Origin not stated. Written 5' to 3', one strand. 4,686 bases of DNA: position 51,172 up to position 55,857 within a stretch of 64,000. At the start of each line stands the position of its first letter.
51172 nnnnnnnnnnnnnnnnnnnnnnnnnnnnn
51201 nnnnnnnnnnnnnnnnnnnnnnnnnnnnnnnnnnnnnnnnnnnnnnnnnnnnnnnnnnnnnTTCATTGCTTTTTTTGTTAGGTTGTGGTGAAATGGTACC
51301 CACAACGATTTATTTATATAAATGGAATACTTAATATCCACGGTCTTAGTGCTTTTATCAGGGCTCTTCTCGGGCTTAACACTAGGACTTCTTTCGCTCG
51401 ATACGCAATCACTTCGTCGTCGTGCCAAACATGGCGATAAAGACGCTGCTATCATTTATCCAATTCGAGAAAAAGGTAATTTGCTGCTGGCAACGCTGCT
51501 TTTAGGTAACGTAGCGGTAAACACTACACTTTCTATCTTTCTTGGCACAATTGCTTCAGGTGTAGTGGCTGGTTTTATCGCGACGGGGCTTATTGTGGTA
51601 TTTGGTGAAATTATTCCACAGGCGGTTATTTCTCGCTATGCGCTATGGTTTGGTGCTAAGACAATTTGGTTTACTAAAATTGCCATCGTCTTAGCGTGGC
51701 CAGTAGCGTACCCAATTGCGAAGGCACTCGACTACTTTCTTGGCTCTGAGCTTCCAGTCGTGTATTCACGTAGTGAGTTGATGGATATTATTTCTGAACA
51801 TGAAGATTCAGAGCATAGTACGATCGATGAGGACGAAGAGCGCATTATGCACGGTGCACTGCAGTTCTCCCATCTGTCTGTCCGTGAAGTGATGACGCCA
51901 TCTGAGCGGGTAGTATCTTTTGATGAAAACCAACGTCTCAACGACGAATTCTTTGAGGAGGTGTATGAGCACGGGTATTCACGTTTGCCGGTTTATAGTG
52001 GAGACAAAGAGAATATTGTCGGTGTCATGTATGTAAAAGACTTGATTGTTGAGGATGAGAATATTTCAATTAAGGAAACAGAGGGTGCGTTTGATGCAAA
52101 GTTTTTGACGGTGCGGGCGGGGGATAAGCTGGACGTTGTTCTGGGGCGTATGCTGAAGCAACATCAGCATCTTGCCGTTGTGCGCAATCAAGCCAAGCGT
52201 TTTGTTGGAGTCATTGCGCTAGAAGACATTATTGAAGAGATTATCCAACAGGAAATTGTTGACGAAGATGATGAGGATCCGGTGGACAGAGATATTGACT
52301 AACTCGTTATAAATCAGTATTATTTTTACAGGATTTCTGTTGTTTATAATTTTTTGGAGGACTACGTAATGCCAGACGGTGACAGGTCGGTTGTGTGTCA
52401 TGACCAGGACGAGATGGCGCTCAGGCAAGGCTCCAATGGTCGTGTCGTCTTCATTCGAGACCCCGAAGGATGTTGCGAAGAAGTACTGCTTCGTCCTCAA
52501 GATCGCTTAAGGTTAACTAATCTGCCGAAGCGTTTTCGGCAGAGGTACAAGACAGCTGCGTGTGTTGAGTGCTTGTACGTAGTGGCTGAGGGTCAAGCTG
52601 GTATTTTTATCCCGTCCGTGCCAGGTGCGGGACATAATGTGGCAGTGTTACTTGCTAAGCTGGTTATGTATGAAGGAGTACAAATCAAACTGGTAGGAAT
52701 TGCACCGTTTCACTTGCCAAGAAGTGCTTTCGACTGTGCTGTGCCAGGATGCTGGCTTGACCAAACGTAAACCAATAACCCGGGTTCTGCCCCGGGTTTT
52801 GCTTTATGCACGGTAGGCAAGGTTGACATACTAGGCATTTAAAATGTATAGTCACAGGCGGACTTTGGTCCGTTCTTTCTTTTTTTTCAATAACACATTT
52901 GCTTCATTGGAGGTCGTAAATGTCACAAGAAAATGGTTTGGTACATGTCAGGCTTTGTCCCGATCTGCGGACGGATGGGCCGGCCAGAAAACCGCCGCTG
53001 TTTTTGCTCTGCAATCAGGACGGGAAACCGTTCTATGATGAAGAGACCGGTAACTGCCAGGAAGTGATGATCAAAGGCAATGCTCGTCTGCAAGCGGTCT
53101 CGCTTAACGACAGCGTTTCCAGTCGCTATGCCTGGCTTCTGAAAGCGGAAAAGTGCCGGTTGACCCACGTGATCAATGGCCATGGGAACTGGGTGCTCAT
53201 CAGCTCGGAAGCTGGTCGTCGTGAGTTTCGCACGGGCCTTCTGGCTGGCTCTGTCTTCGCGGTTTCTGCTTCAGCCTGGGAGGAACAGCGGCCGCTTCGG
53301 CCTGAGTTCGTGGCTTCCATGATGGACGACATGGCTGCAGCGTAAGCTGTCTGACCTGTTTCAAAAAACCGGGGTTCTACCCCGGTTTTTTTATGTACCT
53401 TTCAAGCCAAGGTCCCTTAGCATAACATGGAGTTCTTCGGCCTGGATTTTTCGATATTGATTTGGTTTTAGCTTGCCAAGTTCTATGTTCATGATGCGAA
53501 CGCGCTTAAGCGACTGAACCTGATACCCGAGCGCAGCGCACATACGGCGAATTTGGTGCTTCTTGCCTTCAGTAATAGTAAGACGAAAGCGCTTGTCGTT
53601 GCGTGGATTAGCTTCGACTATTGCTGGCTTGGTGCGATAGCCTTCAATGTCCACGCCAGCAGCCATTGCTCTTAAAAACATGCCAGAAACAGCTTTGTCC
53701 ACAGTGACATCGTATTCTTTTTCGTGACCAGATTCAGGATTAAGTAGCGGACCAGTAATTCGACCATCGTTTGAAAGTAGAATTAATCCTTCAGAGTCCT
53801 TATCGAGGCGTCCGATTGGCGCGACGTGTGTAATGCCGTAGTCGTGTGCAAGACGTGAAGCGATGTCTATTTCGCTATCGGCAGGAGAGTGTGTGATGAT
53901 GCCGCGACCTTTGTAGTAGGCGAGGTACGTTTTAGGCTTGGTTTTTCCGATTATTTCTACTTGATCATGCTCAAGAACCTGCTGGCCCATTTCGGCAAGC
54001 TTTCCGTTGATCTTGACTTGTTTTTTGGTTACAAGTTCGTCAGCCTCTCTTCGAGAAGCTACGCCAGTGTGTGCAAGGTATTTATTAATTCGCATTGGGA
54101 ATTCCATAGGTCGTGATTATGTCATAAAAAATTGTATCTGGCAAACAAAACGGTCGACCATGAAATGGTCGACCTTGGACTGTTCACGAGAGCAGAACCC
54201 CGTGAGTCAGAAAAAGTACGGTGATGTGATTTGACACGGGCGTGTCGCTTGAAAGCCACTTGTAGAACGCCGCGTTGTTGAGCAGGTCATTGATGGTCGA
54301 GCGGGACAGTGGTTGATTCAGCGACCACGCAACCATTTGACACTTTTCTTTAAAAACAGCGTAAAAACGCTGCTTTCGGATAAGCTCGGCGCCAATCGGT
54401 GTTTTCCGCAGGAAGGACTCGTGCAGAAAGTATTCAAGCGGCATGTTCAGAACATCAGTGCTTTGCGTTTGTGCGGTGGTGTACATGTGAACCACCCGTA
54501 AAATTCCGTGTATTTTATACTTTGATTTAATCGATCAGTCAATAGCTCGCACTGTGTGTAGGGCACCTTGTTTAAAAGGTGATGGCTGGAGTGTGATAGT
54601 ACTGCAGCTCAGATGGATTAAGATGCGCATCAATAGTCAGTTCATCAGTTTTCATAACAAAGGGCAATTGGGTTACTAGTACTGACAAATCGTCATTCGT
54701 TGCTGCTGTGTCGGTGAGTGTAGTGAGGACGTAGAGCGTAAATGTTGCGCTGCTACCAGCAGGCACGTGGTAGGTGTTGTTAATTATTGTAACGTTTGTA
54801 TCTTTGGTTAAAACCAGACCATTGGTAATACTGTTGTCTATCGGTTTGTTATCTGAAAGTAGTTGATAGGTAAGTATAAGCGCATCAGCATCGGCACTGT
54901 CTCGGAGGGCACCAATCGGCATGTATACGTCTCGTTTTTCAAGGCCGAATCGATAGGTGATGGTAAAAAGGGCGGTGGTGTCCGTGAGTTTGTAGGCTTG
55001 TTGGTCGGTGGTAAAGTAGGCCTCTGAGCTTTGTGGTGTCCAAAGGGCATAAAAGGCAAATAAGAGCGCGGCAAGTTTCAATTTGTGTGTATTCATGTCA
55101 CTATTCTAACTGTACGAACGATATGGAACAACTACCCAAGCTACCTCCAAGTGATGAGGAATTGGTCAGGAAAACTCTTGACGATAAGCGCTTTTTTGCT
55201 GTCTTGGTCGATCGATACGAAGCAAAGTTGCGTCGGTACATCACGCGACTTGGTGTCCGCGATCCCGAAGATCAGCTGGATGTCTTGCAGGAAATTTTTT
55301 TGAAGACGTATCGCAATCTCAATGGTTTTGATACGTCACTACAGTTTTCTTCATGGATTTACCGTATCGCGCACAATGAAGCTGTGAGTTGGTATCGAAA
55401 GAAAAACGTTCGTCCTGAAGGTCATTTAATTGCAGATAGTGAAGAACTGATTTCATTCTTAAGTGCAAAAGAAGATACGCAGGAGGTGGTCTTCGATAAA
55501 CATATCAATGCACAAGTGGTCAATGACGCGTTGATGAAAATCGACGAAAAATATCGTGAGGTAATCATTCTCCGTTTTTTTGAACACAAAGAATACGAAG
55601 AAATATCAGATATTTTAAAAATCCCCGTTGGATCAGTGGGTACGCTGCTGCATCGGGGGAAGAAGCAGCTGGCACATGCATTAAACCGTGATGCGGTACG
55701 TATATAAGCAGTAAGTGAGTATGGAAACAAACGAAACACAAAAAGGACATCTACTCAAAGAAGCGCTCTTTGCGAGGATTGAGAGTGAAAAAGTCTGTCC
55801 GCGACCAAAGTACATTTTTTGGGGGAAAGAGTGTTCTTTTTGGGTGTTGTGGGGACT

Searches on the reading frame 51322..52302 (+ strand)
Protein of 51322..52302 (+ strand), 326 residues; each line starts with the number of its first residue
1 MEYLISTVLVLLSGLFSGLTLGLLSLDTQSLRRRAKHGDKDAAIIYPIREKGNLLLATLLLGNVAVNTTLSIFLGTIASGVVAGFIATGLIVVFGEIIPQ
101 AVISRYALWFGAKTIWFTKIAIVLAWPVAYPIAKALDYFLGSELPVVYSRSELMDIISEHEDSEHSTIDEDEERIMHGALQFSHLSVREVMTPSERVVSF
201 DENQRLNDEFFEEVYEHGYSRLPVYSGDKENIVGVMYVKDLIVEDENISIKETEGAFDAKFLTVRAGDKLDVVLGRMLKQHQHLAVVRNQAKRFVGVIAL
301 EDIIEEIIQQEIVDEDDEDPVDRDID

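Call 64: search_protein_families(library=pfam, proteins=[window:51322-52302:+], max_evalue=0.0001)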
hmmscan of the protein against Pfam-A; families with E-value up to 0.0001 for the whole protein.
window:51322-52302:+ (326 aa): 2 families
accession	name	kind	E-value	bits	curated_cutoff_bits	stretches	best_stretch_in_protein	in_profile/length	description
PF01595.25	CNNM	-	3.7e-36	124.9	28.4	1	4-170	1-179/181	Cyclin M transmembrane N-terminal domain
PF00571.33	CBS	-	3.4e-14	53.4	24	1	260-307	8-55/57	CBS domain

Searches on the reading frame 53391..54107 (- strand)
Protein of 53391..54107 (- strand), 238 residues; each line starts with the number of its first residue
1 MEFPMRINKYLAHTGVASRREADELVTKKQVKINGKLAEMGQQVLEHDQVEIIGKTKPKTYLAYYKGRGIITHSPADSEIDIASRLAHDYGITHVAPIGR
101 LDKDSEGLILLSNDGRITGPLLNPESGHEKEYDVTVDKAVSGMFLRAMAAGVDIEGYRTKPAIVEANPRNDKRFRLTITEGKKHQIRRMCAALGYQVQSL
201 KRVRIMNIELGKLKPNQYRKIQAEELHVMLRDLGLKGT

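Call 64: search_protein_families(library=pfam, proteins=[window:53391-54107:-], max_evalue=0.0001)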
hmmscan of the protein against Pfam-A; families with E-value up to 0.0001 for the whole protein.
window:53391-54107:- (238 aa): 2 families
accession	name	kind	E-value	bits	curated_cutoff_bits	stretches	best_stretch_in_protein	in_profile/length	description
PF00849.27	PseudoU_synth_2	-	2.2e-16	60.9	26.8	1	61-192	2-152/152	RNA pseudouridylate synthase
PF01479.30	S4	-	8e-09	35.5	22.8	1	5-50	1-48/48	S4 domain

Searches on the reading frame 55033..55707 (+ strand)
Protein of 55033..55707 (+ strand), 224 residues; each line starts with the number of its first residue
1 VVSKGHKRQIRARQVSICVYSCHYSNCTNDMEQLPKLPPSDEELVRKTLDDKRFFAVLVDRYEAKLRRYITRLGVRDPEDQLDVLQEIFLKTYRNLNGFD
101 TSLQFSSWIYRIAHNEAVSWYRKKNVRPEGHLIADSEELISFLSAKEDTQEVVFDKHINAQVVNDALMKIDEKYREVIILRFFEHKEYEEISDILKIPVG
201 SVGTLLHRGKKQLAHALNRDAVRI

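Call 64: search_protein_families(library=pfam, proteins=[window:55033-55707:+], max_evalue=0.0001)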
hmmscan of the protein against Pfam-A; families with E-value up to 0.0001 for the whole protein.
window:55033-55707:+ (224 aa): 3 families
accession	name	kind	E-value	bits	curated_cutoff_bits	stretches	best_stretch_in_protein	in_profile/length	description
PF04542.20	Sigma70_r2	-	3e-14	53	24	1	58-125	1-69/71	Sigma-70 region 2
PF08281.18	Sigma70_r4_2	-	7.5e-14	51.6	25.7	1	163-213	4-54/54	Sigma-70, region 4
PF04545.22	Sigma70_r4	-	2.5e-08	33.7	24.1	1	166-213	1-48/50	Sigma-70, region 4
